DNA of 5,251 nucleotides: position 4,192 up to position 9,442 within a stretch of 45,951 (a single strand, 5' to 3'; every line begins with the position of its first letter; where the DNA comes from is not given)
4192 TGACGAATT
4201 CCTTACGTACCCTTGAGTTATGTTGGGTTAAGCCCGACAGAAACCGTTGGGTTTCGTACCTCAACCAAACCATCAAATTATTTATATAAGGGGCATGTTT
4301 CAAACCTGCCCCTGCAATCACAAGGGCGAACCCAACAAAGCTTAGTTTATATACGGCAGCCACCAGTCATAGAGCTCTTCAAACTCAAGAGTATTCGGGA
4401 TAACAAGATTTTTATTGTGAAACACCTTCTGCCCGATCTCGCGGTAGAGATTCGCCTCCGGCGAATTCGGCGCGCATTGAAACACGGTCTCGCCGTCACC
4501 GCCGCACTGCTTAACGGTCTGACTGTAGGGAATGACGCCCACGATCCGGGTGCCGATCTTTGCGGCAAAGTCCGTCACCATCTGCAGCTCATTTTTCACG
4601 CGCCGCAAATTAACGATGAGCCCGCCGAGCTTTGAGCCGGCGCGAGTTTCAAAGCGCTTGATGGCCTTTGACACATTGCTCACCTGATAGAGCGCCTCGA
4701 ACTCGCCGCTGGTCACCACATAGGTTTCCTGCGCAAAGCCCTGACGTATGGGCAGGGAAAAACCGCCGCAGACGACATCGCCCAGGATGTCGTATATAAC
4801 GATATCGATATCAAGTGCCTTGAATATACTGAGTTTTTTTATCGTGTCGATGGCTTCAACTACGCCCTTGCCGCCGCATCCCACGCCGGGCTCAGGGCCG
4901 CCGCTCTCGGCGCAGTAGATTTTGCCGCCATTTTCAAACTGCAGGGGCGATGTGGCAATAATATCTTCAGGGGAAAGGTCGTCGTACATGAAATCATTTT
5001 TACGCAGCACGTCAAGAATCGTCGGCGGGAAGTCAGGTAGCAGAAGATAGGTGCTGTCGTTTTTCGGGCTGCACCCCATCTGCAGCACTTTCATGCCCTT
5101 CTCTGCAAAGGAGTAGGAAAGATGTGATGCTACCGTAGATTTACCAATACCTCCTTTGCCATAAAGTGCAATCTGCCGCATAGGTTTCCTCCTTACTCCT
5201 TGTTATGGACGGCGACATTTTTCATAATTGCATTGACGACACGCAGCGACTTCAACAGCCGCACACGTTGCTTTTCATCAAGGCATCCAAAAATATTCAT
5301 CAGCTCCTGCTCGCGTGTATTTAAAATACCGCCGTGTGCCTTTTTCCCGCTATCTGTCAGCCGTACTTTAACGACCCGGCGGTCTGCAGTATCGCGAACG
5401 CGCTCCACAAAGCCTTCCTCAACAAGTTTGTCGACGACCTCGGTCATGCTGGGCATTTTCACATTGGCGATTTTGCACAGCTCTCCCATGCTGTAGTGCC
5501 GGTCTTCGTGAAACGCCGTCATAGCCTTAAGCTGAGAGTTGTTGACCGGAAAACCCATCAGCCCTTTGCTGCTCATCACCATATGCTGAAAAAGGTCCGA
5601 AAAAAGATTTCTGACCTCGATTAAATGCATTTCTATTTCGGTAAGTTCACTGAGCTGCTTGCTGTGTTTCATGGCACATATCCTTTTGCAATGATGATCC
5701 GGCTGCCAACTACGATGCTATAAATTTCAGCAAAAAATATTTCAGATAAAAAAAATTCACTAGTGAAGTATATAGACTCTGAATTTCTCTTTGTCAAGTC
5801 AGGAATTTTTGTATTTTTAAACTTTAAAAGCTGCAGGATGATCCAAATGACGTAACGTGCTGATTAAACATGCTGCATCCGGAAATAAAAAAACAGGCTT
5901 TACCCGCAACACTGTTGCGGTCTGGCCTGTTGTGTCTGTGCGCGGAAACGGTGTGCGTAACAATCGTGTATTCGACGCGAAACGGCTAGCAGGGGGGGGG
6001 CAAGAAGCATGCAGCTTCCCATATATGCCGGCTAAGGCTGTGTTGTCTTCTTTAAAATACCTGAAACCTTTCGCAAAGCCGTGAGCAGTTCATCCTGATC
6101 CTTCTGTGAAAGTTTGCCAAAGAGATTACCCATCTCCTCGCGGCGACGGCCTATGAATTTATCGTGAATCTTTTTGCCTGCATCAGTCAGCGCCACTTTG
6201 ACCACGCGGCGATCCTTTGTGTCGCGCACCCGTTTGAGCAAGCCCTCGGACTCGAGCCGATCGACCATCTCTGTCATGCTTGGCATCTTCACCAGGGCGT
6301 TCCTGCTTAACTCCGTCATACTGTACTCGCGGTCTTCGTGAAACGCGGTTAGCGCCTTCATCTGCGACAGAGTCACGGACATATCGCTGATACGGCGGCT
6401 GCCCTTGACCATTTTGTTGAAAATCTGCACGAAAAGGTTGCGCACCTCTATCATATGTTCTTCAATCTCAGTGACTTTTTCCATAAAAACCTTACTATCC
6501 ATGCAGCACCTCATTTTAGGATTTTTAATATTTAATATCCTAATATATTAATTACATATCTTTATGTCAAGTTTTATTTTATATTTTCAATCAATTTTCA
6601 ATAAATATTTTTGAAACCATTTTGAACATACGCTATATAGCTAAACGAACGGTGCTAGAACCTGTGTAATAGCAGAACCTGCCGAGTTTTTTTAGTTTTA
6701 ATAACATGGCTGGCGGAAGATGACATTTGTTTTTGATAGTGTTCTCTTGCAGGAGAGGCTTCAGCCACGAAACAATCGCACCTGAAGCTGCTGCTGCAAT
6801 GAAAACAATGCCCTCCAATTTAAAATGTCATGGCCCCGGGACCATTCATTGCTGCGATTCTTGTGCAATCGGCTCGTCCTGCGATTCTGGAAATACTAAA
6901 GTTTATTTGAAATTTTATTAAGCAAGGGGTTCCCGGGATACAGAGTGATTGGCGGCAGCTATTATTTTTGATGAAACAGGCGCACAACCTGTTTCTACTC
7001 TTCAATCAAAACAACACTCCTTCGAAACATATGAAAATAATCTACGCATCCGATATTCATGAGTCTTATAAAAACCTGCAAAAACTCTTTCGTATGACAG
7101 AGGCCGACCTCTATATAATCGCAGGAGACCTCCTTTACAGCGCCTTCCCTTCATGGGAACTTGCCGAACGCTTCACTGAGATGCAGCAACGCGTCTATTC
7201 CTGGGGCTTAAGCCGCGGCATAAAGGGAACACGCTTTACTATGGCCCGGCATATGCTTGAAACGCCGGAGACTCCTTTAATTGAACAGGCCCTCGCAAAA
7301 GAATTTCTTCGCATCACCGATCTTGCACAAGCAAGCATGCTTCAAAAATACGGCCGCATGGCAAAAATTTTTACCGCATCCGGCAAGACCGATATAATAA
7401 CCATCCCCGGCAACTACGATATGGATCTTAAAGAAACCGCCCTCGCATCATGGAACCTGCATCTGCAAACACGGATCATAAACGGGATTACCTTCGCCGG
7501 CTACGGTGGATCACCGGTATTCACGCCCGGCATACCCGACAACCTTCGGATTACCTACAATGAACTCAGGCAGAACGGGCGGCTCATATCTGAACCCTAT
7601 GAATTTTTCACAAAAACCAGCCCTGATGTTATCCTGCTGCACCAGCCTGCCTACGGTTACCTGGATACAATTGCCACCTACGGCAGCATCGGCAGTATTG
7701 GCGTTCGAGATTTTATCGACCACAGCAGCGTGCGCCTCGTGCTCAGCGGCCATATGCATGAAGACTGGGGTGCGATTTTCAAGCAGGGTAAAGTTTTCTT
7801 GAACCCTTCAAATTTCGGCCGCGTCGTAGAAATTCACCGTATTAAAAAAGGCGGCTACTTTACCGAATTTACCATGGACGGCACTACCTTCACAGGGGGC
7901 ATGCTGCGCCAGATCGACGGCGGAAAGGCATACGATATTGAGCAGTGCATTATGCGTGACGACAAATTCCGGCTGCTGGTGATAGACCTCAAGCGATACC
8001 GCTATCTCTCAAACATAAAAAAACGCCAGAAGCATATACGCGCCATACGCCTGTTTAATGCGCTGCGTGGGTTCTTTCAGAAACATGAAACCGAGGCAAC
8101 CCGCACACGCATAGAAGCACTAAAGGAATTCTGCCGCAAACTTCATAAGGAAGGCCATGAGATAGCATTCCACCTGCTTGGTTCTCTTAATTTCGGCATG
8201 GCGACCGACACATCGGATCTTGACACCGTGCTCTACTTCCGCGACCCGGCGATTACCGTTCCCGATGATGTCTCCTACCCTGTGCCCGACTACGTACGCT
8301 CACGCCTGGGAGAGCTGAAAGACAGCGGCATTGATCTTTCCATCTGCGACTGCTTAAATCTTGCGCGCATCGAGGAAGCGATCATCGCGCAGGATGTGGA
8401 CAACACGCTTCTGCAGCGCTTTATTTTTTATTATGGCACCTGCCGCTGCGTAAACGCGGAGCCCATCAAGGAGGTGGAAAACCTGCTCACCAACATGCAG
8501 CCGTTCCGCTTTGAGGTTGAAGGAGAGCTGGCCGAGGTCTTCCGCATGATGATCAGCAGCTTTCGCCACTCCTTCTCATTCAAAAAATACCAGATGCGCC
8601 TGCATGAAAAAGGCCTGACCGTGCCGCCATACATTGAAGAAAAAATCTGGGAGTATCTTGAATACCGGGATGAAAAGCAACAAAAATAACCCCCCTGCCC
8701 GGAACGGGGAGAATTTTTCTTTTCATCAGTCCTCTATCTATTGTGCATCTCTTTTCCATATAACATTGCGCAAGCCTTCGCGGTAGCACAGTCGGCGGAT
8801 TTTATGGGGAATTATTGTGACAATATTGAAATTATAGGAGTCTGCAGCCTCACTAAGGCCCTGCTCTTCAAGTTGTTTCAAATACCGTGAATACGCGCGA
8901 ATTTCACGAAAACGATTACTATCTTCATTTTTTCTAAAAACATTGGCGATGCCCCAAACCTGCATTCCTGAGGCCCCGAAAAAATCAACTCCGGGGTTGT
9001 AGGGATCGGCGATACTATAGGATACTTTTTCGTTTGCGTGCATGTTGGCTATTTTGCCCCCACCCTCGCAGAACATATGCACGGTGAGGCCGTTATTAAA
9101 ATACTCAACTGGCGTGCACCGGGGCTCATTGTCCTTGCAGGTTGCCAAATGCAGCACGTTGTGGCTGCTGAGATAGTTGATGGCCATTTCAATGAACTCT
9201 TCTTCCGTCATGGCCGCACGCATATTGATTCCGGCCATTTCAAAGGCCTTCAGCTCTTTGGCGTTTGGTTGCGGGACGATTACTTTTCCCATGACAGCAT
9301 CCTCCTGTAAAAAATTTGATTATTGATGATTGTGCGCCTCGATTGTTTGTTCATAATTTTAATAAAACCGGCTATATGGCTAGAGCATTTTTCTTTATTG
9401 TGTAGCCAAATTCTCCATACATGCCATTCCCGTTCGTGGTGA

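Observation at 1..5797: Orphan nitrogenase-superfamily reductase operon under MarR control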

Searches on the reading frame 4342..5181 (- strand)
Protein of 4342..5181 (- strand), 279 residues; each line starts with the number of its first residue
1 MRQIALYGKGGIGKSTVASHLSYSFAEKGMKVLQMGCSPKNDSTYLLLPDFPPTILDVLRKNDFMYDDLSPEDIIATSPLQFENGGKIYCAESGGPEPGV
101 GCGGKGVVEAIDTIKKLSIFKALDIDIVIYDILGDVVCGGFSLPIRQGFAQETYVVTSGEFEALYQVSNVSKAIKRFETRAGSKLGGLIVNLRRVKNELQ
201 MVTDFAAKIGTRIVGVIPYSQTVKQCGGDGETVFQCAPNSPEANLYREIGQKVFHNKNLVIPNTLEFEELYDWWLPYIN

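Call 3: search_protein_families(library=pfam, proteins=[window:4342-5181:-], max_evalue=0.01)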
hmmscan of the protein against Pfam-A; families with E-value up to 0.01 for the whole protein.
window:4342-5181:- (279 aa): 7 families
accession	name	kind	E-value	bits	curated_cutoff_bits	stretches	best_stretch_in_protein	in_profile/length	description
PF00142.24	Fer4_NifH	-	3.6e-85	286.1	25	1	2-272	1-263/271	4Fe-4S iron sulfur cluster binding proteins, NifH/frxC family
PF01656.29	CbiA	-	4.7e-11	43.2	25.4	1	6-232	4-124/125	CobQ/CobB/MinD/ParA nucleotide binding domain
PF10609.15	ParA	-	4.5e-09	36.5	27.1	1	7-32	10-35/246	NUBPL iron-transfer P-loop NTPase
PF13614.12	AAA_31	-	1.3e-06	29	27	1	4-58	4-62/177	AAA domain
PF02374.21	ArsA_ATPase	-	0.00018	21.2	24.3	1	1-36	1-36/305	Anion-transporting ATPase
PF20720.3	nSTAND3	-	0.00062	19.9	27.2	1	5-40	21-55/155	Novel STAND NTPase 3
PF13481.12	AAA_25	-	0.0018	18.4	27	1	4-34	36-65/195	AAA domain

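Call 4: search_protein_families(library=ncbifam, proteins=[window:4342-5181:-], max_evalue=0.001)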
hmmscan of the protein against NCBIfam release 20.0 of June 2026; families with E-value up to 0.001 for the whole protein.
window:4342-5181:- (279 aa): 13 families
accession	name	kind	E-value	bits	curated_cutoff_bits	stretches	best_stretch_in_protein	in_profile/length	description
TIGR01287.1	nifH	equivalog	2.1e-89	299.5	394.35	1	2-274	1-265/275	nitrogenase iron protein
NF033200.1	F430_CfbC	exception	1.8e-88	296.3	402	1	2-271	1-256/260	Ni-sirohydrochlorin a,c-diamide reductive cyclase ATP-dependent reductase subunit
NF009701.0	PRK13230.1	subfamily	1.8e-85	286.5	350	1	1-271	1-275/291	nitrogenase reductase-like protein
NF009702.0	PRK13231.1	equivalog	4.4e-79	265.4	427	1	1-277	2-262/264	nitrogenase reductase-like protein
TIGR01281.1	DPOR_bchL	equivalog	2.5e-61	207.4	345.15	1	3-272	2-262/268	ferredoxin:protochlorophyllide reductase (ATP-dependent) iron-sulfur ATP-binding protein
TIGR02016.1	BchX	equivalog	2e-51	175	331.2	1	2-225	1-221/296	chlorophyllide a reductase iron protein subunit X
TIGR01969.1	minD_arch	subfamily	9.6e-12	44.6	201.75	1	150-257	131-234/251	cell division ATPase MinD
TIGR01968.1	minD_bact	equivalog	1.3e-07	31.3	212.9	0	8-33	9-34/261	septum site-determining protein MinD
NF041136.1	MrpORP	equivalog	4.4e-07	29.5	450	1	6-32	11-37/365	iron-sulfur cluster carrier protein MrpORP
TIGR03371.1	cellulose_yhjQ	equivalog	0.00014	21.5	157.85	0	1-42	1-43/246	cellulose biosynthesis protein BcsQ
TIGR04291.1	arsen_driv_ArsA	equivalog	0.00035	19.4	650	1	4-40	323-359/565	arsenical pump-driving ATPase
NF053622.1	ATPseBagAMYCTU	equivalog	0.00045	19.7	400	0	7-34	13-40/325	ATPase BagA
NF041546.1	ParA_partition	equivalog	0.0005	19.7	180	0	8-34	7-33/203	ParA family partition ATPase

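Call 14: search_solved_structures(query=window:4342-5181:-, max_evalue=1e-20)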
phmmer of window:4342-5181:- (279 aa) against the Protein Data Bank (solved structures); distinct sequences matched with E-value up to 1e-20: 26.
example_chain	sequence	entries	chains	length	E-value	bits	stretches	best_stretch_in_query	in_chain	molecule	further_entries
9fmg_D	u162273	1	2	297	6.6e-71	242.2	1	2-277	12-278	Nitrogenase iron protein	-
1cp2_A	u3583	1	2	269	5e-66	226.2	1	1-272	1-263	NITROGENASE IRON PROTEIN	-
6q93_A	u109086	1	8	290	1e-64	221.9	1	1-273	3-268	Nitrogenase iron protein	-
1xd8_A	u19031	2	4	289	1.1e-64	221.8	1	1-272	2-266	Nitrogenase iron protein 1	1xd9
4wzb_E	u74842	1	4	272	1.2e-64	221.6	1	1-272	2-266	Nitrogenase iron protein 1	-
4wza_E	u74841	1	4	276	1.2e-64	221.6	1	1-272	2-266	Nitrogenase iron protein 1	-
9haz_A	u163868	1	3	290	1.3e-64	221.5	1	1-272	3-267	Fe protein NifH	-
1fp6_A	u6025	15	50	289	1.5e-64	221.3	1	1-272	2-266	NITROGENASE IRON PROTEIN | nitrogenase IRON protein 1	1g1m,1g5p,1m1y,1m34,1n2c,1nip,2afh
10zn_F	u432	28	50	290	1.5e-64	221.3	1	1-272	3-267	Nitrogenase iron protein NifH | Nitrogenase iron protein 1 | Nitrogenase iron protein gamma chain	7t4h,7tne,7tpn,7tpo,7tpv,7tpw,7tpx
9haz_D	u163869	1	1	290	4.8e-64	219.7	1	1-272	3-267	Fe protein NifH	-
1xdb_A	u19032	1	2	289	5.3e-64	219.5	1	1-272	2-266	Nitrogenase iron protein 1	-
1de0_A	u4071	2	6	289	7.1e-64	219.1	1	1-272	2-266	NITROGENASE IRON PROTEIN | Nitrogenase iron protein 1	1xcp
8tc3_A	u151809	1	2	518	7.8e-64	219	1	1-272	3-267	Nitrogenase iron protein,Fluorescent protein plum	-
8q5w_A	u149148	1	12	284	1.4e-63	218.1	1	2-271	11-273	Nitrogenase iron protein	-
7qqa_A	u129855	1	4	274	2.1e-62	214.3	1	2-277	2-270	Nitrogenase iron protein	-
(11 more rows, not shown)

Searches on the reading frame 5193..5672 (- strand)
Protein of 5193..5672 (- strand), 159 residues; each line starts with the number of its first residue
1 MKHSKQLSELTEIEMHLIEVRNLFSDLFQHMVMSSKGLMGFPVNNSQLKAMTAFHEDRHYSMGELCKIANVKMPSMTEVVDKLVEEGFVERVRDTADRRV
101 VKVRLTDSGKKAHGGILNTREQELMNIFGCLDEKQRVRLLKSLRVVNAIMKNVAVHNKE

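Call 3: search_protein_families(library=pfam, proteins=[window:5193-5672:-], max_evalue=0.01)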
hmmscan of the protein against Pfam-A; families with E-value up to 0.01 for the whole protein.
window:5193-5672:- (159 aa): 4 families
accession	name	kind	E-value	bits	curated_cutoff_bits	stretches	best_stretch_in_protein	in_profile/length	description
PF01047.28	MarR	-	8.3e-11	42.1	24.6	1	44-101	2-59/59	MarR family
PF22381.2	Staph_reg_Sar_Rot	-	6.5e-08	33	27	1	54-111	23-80/85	Transcriptional regulator SarA/Rot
PF12802.13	MarR_2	-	6.7e-07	29.8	27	1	55-99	17-60/61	MarR family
PF13463.12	HTH_27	-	1.5e-06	28.8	22.2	1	55-109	14-68/68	Winged helix DNA-binding domain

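Call 4: search_protein_families(library=ncbifam, proteins=[window:5193-5672:-], max_evalue=0.001)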
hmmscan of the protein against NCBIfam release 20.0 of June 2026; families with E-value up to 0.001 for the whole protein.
window:5193-5672:- (159 aa): 13 families
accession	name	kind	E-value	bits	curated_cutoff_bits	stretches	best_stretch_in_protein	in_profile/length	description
NF052438.1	TransRegRv0880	equivalog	2e-12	47.1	220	1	42-152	31-141/143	Rv0880 family HTH-type transcriptional regulator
NF045593.1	bilirub_TF_BilQ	equivalog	2.9e-09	36.7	125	1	60-147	45-132/135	bilirubin utilization transcriptional regulator BilQ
TIGR02337.1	HpaR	equivalog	5.6e-09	35.9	121.2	1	14-140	3-123/130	homoprotocatechuate degradation operon regulator HpaR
NF050133.1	TransRegFabT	equivalog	4e-08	33.6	200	1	58-151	42-135/138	fatty acid biosynthesis transcriptional regulator FabT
NF008565.1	PRK11512.1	equivalog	1.1e-07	32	240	1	42-112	37-107/144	multiple antibiotic resistance transcriptional regulator MarR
NF047395.1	TransRegLtdR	equivalog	1.8e-07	31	250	1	78-144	84-152/166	transcriptional regulator LdtR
NF008122.0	PRK10870.1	equivalog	7.2e-07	29.1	157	1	64-146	76-158/176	transcriptional repressor MprA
NF038251.1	AdcR_fam_Zn_TF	equivalog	2e-05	24.9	175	1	57-110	47-100/143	zinc-dependent MarR family transcriptional regulator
NF041230.1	BagL_FevM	exception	3e-05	24.1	230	1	51-147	46-142/145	MarR family transcriptional regulator BagL/FevM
TIGR01889.1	Staph_reg_Sar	paralog_domain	3.1e-05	24.2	62.6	1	55-112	39-96/109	staphylococcal accessory regulator family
NF002926.0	PRK03573.1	equivalog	5.3e-05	23.2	120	1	61-136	48-123/144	transcriptional regulator SlyA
TIGR04472.1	reg_rSAM_mob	hypoth_equivalog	0.00016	21.7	240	1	26-114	15-100/141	radical SAM mobile pair system MarR family transcriptional regulator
NF052638.1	TransRegOhrRVib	equivalog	0.00019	21.2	200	1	45-114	37-106/141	transcriptional regulator OhrR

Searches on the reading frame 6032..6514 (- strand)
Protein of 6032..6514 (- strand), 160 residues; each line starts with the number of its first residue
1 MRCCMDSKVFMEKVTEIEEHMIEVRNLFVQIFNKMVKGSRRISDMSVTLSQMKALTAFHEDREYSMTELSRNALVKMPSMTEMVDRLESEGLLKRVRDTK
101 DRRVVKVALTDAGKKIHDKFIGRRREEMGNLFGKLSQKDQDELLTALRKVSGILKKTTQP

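Call 3: search_protein_families(library=pfam, proteins=[window:6032-6514:-], max_evalue=0.01)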
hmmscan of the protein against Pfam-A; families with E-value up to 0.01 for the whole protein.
window:6032-6514:- (160 aa): 5 families
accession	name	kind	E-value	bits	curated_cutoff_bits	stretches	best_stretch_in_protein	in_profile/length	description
PF01047.28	MarR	-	2.1e-11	44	24.6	1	48-105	2-59/59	MarR family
PF22381.2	Staph_reg_Sar_Rot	-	1.5e-08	35.1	27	1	45-119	10-84/85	Transcriptional regulator SarA/Rot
PF12802.13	MarR_2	-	1.7e-05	25.3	27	1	47-103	3-60/61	MarR family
PF13463.12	HTH_27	-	0.00029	21.5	22.2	1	59-113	14-68/68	Winged helix DNA-binding domain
PF01325.25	Fe_dep_repress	-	0.00063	20.3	26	1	65-95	24-54/60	Iron dependent repressor, N-terminal DNA binding domain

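Call 4: search_protein_families(library=ncbifam, proteins=[window:6032-6514:-], max_evalue=0.001)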
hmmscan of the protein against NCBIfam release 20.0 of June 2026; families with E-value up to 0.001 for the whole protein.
window:6032-6514:- (160 aa): 15 families
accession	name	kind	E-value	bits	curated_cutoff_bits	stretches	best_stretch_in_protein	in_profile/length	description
TIGR02337.1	HpaR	equivalog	6.9e-13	48.6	121.2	1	42-147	21-126/130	homoprotocatechuate degradation operon regulator HpaR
NF052438.1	TransRegRv0880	equivalog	3.5e-12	46.3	220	1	41-153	26-138/143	Rv0880 family HTH-type transcriptional regulator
NF050133.1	TransRegFabT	equivalog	2.8e-11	43.8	200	1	19-154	2-134/138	fatty acid biosynthesis transcriptional regulator FabT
NF045593.1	bilirub_TF_BilQ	equivalog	2.8e-09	36.8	125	1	40-151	21-132/135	bilirubin utilization transcriptional regulator BilQ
TIGR04472.1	reg_rSAM_mob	hypoth_equivalog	3e-09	37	240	1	25-134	10-115/141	radical SAM mobile pair system MarR family transcriptional regulator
NF052638.1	TransRegOhrRVib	equivalog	9e-09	35.2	200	1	33-119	20-107/141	transcriptional regulator OhrR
NF008565.1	PRK11512.1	equivalog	4.8e-08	33.1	240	1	40-125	31-116/144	multiple antibiotic resistance transcriptional regulator MarR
NF008122.0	PRK10870.1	equivalog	5.3e-08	32.8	157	1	53-152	59-160/176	transcriptional repressor MprA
TIGR01889.1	Staph_reg_Sar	paralog_domain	2.9e-07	30.8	62.6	1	45-119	21-99/109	staphylococcal accessory regulator family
NF053777.1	Saro0803TransReg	equivalog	3.2e-07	30.1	200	1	41-150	29-138/140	Saro_0803 family transcriptional regulator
NF002926.0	PRK03573.1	equivalog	6.3e-07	29.4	120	1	48-150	30-133/144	transcriptional regulator SlyA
NF041230.1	BagL_FevM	exception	6.9e-07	29.4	230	1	41-149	34-140/145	MarR family transcriptional regulator BagL/FevM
NF038251.1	AdcR_fam_Zn_TF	equivalog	1.3e-06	28.7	175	1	43-119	30-105/143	zinc-dependent MarR family transcriptional regulator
NF047395.1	TransRegLtdR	equivalog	0.00017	21.4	250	1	61-149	63-153/166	transcriptional regulator LdtR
NF010349.0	PRK13777.1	equivalog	0.00018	21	153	1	58-125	55-122/190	HTH-type transcriptional regulator Hpr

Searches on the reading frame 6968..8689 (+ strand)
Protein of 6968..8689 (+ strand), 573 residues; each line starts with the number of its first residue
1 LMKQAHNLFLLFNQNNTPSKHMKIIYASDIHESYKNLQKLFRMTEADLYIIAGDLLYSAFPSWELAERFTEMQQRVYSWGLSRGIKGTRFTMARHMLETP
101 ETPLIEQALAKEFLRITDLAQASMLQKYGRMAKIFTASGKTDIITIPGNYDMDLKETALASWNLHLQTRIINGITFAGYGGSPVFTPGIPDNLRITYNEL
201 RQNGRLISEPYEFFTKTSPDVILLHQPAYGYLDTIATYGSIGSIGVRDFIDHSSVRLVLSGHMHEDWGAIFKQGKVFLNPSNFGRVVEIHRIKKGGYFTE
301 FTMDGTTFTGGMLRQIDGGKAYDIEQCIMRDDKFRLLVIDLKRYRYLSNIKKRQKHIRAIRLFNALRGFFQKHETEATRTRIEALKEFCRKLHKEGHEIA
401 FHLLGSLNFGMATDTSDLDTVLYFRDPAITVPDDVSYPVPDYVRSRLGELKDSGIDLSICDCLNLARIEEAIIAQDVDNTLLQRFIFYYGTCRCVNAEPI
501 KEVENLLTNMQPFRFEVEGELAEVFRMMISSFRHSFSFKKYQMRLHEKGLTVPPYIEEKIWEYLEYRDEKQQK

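Call 3: search_protein_families(library=pfam, proteins=[window:6968-8689:+], max_evalue=0.01)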
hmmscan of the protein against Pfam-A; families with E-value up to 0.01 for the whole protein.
window:6968-8689:+ (573 aa): 3 families
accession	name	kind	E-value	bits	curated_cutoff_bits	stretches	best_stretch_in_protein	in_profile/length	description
PF00149.33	Metallophos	-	1.1e-10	42.7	21.5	2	22-69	1-53/191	Calcineurin-like phosphoesterase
PF12850.12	Metallophos_2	-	0.00019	21.9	27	0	22-66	1-42/154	Calcineurin-like phosphoesterase superfamily domain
PF22600.2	MTPAP-like_central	-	0.0076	16.8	27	0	375-429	16-70/139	Poly(A) RNA polymerase, mitochondrial-like, central palm domain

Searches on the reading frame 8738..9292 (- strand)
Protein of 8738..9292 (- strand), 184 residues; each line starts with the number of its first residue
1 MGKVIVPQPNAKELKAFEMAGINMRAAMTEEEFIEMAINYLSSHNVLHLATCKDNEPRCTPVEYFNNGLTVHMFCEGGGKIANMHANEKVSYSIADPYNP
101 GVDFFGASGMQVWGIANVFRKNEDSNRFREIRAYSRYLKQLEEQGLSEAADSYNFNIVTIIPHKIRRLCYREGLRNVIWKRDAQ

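Call 3: search_protein_families(library=pfam, proteins=[window:8738-9292:-], max_evalue=0.01)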
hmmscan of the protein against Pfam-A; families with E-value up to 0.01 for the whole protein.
window:8738-9292:- (184 aa): 2 families
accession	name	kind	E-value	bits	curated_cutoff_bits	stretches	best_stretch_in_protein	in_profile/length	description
PF01243.27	PNPOx_N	-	2.7e-08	34.6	28.1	1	41-167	9-118/120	Pyridoxamine 5'-phosphate oxidase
PF12900.13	Pyridox_ox_2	-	0.0061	17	27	1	39-96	7-64/140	Pyridoxamine 5'-phosphate oxidase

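Call 89: search_solved_structures(query=window:8738-9292:-, max_evalue=0.1)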
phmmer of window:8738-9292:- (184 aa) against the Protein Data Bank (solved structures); distinct sequences matched with E-value up to 0.1: 1.
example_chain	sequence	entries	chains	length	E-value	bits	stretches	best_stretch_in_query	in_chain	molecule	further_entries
2hq9_A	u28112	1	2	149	0.031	17.5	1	40-95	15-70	Mll6688 protein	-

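Call 91: search_protein_families(library=ncbifam, proteins=[window:8738-9292:-], max_evalue=0.001)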
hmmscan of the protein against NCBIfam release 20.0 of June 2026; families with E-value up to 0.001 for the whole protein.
window:8738-9292:- (184 aa): 1 family
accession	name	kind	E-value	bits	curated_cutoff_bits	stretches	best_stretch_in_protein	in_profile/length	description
TIGR04023.1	PPOX_MSMEG_5819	subfamily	5e-05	23.2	85.6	1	33-133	1-105/115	PPOX class F420-dependent oxidoreductase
